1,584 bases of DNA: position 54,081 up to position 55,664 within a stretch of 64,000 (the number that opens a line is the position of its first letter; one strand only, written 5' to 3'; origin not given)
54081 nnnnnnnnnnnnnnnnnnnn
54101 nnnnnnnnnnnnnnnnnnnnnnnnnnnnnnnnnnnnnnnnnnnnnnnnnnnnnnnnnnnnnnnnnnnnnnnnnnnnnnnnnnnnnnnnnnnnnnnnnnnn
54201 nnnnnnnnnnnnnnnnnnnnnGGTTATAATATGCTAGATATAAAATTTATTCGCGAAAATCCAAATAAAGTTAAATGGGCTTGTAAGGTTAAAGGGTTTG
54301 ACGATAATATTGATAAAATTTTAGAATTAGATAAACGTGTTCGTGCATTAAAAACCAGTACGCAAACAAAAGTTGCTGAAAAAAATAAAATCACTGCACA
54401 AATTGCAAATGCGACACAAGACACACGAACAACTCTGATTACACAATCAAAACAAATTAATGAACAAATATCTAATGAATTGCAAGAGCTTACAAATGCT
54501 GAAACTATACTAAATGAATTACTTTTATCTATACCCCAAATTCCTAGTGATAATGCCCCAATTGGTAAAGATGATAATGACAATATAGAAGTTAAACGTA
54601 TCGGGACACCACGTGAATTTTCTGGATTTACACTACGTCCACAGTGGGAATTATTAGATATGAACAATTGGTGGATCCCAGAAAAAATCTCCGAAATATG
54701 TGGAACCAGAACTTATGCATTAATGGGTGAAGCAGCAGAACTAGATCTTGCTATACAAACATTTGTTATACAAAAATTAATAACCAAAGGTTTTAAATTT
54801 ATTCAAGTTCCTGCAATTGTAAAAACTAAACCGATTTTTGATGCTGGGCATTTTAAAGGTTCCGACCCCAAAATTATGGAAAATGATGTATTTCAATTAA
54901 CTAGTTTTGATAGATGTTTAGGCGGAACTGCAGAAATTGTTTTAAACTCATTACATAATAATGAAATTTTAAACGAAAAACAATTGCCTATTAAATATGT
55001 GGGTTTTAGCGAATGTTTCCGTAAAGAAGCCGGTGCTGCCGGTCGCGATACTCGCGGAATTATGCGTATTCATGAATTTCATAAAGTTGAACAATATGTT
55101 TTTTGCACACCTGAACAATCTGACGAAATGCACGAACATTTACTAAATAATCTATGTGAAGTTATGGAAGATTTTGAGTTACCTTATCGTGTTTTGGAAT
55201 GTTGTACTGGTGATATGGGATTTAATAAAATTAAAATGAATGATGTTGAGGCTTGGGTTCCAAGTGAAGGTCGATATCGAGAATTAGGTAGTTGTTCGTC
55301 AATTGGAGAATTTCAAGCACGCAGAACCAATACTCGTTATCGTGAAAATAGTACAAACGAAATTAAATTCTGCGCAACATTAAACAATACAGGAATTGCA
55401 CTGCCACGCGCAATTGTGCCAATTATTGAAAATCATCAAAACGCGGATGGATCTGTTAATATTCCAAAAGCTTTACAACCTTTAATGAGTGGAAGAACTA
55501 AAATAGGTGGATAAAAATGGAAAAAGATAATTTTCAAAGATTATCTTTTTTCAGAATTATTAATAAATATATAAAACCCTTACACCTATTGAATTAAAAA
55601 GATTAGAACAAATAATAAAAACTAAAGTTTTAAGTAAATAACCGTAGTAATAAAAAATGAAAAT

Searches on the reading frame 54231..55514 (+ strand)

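Call 36: search_protein_families(library=pfam, proteins=[window:54231-55514:+], max_evalue=0.00001)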
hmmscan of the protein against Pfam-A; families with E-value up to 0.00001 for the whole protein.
window:54231-55514:+ (427 aa): 2 families
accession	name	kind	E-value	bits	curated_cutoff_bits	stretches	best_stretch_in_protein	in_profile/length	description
PF00587.30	tRNA-synt_2b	-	3.9e-35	122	29.3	1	229-402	12-179/179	tRNA synthetase class II core domain (G, H, P, S and T)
PF02403.27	Seryl_tRNA_N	-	9.1e-20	71.4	28.2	1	1-105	1-108/108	Seryl-tRNA synthetase N-terminal domain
